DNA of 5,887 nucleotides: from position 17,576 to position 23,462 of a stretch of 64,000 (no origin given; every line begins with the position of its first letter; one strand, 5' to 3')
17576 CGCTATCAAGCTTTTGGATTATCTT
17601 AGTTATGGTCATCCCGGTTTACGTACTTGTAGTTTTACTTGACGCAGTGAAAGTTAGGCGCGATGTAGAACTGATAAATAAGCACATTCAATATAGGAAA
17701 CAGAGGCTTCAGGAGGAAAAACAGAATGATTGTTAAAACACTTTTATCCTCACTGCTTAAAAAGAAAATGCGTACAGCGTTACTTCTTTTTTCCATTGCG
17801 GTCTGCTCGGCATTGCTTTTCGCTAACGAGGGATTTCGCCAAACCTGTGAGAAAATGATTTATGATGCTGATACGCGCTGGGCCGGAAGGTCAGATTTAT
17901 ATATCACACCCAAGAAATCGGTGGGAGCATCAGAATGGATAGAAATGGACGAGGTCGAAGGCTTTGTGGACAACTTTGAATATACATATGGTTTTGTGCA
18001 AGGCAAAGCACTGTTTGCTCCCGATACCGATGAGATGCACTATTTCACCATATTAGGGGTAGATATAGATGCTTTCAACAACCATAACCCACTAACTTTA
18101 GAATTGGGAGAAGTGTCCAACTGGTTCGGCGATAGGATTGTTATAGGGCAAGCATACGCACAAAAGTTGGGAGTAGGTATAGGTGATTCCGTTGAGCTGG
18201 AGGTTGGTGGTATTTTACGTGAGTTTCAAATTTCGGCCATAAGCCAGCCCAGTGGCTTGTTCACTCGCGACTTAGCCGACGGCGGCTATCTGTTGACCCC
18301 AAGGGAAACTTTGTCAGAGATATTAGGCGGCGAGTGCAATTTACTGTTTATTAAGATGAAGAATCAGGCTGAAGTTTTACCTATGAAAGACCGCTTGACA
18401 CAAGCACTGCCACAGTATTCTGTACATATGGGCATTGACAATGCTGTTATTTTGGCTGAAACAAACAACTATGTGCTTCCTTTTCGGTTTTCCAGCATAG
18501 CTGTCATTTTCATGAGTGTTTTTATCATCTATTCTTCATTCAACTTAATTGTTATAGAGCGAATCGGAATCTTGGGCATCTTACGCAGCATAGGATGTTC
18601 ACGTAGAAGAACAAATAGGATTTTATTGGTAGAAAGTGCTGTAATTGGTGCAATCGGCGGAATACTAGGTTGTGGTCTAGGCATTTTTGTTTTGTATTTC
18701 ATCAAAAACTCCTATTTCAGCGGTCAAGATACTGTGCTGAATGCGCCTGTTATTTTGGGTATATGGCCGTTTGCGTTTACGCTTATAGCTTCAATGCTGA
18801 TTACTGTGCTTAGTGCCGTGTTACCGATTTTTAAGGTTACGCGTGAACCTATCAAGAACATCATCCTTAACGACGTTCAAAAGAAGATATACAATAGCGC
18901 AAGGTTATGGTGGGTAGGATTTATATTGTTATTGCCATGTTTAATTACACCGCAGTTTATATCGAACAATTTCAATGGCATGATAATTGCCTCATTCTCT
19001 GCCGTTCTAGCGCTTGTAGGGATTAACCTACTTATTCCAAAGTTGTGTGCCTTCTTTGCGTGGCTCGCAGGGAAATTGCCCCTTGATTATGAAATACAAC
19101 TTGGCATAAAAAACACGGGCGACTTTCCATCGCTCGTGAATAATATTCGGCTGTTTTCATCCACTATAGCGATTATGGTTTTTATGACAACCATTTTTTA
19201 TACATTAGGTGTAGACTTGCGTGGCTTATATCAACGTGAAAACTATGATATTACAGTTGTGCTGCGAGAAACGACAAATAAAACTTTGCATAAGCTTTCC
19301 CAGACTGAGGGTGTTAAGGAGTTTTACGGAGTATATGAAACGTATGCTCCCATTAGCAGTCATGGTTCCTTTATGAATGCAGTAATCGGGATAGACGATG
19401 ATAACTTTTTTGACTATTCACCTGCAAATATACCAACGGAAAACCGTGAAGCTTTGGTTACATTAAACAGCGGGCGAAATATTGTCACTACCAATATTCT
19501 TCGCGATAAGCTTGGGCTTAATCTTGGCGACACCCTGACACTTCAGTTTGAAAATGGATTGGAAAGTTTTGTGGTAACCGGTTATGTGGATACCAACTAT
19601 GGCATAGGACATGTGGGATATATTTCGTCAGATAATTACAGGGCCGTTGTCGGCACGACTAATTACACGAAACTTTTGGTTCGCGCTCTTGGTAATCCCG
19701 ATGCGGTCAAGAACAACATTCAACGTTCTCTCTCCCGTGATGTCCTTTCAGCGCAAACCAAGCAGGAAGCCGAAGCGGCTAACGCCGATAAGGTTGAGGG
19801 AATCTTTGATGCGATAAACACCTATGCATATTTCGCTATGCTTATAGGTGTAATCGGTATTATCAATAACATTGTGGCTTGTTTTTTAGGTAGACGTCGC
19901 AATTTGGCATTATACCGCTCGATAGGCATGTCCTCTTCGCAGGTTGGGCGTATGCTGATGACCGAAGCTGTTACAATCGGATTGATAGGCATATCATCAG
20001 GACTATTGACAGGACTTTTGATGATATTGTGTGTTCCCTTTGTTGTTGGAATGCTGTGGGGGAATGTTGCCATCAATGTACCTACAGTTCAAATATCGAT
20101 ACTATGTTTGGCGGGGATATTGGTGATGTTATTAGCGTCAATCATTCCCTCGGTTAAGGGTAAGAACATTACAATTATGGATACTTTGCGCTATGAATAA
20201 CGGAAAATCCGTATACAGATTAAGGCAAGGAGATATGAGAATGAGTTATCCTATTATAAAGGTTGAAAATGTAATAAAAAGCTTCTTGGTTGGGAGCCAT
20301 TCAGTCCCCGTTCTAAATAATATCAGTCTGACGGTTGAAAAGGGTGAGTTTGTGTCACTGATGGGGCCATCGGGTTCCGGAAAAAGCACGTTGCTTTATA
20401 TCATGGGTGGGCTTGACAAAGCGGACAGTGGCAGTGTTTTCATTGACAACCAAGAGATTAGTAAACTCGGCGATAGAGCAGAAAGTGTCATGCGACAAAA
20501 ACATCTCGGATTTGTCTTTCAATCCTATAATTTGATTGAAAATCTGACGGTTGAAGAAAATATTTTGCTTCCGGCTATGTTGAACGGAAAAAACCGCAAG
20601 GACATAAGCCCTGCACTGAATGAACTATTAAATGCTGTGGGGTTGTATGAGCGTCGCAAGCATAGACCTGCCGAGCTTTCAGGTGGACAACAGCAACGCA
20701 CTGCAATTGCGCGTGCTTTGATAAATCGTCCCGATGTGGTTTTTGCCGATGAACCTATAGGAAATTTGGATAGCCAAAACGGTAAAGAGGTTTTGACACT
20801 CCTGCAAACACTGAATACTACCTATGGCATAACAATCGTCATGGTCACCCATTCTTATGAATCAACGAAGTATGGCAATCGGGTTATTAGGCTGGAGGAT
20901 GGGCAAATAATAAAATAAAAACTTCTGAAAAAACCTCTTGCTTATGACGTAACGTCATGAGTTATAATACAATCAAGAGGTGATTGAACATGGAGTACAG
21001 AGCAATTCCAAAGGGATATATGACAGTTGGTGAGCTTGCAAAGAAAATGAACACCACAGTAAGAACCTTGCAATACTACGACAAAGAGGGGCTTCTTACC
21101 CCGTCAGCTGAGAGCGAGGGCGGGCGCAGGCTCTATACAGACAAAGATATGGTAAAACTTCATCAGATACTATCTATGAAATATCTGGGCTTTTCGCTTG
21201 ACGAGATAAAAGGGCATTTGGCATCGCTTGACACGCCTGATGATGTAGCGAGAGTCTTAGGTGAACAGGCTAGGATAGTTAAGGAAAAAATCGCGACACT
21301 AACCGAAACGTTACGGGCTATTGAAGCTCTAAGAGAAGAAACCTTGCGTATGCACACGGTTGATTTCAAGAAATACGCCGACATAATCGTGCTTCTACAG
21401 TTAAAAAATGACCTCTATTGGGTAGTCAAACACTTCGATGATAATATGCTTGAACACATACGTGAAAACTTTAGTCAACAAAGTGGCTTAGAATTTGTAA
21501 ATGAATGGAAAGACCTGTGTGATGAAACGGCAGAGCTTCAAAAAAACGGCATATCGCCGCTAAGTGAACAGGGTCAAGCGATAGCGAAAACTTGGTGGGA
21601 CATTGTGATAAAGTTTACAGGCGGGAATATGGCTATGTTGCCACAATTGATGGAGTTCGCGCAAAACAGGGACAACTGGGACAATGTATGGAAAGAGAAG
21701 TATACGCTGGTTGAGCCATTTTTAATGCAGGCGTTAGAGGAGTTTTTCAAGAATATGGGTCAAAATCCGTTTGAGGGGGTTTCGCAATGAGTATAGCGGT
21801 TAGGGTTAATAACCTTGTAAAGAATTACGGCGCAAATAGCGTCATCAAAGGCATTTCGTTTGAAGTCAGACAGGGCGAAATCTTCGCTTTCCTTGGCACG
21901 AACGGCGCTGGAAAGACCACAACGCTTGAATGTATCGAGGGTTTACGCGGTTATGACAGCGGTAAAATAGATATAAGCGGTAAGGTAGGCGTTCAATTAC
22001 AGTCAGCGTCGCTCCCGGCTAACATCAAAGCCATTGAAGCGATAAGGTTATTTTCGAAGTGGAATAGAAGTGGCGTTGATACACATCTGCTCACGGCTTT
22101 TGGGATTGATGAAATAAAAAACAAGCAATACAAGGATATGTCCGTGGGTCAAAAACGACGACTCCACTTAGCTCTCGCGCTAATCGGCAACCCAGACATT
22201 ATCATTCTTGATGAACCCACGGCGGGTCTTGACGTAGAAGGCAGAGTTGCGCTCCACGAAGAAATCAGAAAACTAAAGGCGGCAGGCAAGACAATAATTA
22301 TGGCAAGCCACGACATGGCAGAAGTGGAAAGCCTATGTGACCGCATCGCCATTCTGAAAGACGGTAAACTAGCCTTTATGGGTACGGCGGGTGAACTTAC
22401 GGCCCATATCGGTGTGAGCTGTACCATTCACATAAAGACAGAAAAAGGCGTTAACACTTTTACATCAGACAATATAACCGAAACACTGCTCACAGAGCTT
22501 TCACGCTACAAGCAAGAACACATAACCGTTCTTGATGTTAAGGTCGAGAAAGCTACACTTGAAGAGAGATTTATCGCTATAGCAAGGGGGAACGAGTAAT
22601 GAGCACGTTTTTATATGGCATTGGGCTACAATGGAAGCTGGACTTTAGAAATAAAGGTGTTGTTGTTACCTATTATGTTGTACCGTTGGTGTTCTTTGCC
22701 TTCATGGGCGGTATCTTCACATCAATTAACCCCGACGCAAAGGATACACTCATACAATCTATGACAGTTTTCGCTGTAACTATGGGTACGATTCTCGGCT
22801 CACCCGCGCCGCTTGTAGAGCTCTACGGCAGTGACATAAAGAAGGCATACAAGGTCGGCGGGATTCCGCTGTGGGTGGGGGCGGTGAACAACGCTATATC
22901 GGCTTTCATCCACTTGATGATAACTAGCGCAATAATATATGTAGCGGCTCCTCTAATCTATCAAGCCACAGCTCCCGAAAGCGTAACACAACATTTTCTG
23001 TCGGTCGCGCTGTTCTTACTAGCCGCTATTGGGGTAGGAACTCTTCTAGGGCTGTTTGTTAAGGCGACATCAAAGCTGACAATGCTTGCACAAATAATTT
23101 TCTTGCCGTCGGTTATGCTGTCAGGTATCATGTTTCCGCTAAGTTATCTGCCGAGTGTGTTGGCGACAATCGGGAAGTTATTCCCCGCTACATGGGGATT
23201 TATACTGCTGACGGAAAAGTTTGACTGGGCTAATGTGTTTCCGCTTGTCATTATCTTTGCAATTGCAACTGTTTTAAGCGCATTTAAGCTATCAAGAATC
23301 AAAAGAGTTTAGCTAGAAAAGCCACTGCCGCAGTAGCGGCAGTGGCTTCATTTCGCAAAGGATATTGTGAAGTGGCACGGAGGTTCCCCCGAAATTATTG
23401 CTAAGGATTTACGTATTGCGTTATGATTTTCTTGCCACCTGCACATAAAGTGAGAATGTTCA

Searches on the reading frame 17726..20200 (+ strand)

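Call 96: search_protein_families(library=pfam, proteins=[window:17726-20200:+], max_evalue=0.0001)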
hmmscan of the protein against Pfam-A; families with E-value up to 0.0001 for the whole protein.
window:17726-20200:+ (824 aa): 2 families
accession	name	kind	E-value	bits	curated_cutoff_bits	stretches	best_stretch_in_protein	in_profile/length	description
PF02687.27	FtsX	-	8.5e-29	100.5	25.5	2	255-375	2-119/120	FtsX-like permease C-terminal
PF12704.14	MacB_PCD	-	1.3e-12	48.9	27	1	21-226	9-206/207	MacB-like periplasmic core domain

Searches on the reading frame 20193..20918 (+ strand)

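Call 96: search_protein_families(library=pfam, proteins=[window:20193-20918:+], max_evalue=0.0001)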
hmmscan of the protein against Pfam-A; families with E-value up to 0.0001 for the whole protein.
window:20193-20918:+ (241 aa): 3 families
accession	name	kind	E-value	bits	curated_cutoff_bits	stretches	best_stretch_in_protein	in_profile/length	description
PF00005.33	ABC_tran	-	1.5e-35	123.2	25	1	41-189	1-136/137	ABC transporter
PF13304.12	AAA_21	-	9e-06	26.4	27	0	54-112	2-63/304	AAA domain, putative AbiEii toxin, Type IV TA system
PF02463.25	SMC_N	-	0.0001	22.3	40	0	52-234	25-211/220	RecF/RecN/SMC N terminal domain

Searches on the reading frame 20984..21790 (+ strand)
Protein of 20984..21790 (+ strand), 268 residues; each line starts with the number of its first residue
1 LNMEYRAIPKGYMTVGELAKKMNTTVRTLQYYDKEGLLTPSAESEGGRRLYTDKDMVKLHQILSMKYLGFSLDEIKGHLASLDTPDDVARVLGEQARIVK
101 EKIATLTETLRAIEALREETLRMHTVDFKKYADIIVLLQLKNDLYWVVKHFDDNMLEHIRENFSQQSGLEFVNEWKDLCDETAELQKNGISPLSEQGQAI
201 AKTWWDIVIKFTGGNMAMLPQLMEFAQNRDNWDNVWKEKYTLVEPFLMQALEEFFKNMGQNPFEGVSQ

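Call 96: search_protein_families(library=pfam, proteins=[window:20984-21790:+], max_evalue=0.0001)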
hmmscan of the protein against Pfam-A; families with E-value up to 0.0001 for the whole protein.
window:20984-21790:+ (268 aa): 4 families
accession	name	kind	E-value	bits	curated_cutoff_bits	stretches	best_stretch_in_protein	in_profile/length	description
PF13411.12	MerR_1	-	9.6e-21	74.1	21.6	1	13-81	1-68/69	MerR HTH family regulatory protein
PF00376.29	MerR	-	2.2e-13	50.2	28.2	1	14-51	1-38/38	MerR family regulatory protein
PF09278.17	MerR-DNA-bind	-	4.9e-09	37.1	25.4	1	58-119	3-61/65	MerR, DNA binding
PF07739.18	TipAS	-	1.8e-05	25.7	23.8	1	161-253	23-116/117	TipAS antibiotic-recognition domain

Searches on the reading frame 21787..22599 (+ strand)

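Call 96: search_protein_families(library=pfam, proteins=[window:21787-22599:+], max_evalue=0.0001)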
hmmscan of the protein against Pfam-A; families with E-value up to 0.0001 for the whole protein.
window:21787-22599:+ (270 aa): 2 families
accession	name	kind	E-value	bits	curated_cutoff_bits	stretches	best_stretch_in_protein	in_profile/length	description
PF00005.33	ABC_tran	-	2.9e-24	86.7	25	1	21-146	2-137/137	ABC transporter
PF13304.12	AAA_21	-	1.5e-10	42.1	27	1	114-180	234-303/304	AAA domain, putative AbiEii toxin, Type IV TA system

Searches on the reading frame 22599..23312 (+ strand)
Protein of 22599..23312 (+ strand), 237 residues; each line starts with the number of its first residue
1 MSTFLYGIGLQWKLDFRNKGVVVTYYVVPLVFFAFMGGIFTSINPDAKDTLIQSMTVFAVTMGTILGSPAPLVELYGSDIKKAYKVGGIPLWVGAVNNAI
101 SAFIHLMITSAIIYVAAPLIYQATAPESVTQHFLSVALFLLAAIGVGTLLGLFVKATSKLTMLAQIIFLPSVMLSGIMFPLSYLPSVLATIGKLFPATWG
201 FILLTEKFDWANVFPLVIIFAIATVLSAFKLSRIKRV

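Call 96: search_protein_families(library=pfam, proteins=[window:22599-23312:+], max_evalue=0.0001)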
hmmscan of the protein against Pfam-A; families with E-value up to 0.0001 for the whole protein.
window:22599-23312:+ (237 aa): 2 families
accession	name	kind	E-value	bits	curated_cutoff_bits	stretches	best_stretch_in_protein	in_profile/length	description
PF01061.29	ABC2_membrane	-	1.3e-10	41.6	26.9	1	11-204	10-206/211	ABC-2 type transporter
PF12698.13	ABC2_membrane_3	-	1.9e-05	24.4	31.6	1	61-222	173-336/347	ABC-2 family transporter protein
